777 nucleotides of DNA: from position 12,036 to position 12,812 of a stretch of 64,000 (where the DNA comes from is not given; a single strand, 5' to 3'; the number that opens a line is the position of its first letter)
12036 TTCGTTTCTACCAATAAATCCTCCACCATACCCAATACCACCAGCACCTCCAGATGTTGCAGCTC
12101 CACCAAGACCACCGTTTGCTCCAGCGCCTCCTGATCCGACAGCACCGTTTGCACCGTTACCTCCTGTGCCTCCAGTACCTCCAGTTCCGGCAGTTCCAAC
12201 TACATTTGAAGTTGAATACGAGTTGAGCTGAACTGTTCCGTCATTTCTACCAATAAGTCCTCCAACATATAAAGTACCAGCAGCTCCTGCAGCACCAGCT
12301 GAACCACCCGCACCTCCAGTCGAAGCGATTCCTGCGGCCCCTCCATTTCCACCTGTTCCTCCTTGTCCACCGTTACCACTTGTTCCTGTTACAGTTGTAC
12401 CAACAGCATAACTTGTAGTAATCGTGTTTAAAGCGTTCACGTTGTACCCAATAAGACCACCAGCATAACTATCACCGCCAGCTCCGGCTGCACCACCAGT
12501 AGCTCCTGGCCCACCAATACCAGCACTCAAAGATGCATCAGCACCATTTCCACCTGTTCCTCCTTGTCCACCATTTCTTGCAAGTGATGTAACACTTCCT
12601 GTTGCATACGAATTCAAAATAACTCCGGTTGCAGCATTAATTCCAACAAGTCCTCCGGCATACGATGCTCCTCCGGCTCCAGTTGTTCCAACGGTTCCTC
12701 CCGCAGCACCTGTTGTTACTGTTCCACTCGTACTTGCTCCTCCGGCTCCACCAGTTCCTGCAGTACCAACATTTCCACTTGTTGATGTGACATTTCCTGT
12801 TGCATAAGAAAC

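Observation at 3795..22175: Cohesin-dockerin tethering of a 5,419-aa surface fibre in a small-genome bacterium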

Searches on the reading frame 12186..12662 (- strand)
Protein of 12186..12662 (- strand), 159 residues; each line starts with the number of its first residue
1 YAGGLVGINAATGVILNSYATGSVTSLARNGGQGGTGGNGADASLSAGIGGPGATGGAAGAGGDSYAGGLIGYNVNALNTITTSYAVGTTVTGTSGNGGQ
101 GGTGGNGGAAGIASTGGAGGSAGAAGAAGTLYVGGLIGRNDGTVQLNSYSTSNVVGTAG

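Call 61: search_protein_families(library=pfam, proteins=[window:12186-12662:-], max_evalue=10)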
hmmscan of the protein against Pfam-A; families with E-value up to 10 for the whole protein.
seq(159 aa): 1 family
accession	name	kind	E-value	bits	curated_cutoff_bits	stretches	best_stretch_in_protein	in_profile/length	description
PF07581.17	Glug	-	4.6e-05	24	20.5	3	1-25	4-28/28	The GLUG motif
